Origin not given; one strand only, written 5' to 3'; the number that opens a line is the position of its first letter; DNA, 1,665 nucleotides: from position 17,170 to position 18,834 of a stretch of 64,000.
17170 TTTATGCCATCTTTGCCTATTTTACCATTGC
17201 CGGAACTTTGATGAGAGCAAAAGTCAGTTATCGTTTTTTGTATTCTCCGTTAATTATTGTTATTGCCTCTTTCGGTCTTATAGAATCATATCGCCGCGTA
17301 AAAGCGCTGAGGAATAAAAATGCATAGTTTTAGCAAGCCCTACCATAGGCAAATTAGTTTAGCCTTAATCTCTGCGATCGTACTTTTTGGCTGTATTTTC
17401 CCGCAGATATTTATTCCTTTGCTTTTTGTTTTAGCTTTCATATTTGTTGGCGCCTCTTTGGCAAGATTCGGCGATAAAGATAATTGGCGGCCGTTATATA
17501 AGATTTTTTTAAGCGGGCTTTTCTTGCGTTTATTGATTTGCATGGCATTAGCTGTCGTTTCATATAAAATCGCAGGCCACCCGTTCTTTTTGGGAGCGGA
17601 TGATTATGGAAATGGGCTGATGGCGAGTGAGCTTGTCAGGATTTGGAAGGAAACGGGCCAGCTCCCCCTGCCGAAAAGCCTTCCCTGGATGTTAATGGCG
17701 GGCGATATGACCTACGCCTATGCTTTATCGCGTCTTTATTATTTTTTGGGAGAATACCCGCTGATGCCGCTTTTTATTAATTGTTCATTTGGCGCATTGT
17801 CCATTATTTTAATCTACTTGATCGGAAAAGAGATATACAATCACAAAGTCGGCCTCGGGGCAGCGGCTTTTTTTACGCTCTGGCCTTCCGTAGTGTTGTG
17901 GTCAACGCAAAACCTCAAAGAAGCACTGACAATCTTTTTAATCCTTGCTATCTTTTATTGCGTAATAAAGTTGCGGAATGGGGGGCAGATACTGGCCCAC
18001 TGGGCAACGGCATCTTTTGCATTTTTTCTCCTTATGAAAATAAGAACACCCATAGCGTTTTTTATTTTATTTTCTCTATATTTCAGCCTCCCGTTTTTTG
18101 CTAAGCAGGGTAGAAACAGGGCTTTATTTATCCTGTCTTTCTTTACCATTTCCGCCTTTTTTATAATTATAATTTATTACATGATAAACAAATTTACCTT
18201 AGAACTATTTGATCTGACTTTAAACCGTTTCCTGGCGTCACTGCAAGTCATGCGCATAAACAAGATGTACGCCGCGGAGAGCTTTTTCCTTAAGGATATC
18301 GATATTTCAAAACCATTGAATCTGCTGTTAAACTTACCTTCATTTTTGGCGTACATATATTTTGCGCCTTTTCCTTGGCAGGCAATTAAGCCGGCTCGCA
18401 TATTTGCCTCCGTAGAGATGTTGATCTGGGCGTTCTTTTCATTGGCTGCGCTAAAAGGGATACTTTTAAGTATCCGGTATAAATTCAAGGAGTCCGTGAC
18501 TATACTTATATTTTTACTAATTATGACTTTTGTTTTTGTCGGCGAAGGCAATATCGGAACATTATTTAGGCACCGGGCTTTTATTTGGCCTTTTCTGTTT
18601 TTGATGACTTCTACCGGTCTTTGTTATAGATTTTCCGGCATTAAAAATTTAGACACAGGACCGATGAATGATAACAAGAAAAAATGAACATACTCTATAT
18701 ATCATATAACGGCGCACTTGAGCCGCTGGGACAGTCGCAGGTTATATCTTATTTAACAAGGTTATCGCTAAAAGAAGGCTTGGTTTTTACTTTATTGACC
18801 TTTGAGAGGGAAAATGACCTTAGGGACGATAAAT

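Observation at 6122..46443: Three large uncharacterised proteins sharing a TagF/KpsS-like C-terminal motif: candidate nonulosonic acid transferases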

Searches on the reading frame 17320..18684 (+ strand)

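Call 30: search_protein_families(library=pfam, proteins=[window:17320-18684:+], max_evalue=0.001)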
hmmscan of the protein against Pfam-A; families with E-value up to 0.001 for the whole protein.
window:17320-18684:+ (455 aa): 1 family
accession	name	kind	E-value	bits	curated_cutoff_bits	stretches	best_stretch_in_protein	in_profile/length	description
PF13231.12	PMT_2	-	0.00016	22.4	26.1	1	152-271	26-145/160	Dolichyl-phosphate-mannose-protein mannosyltransferase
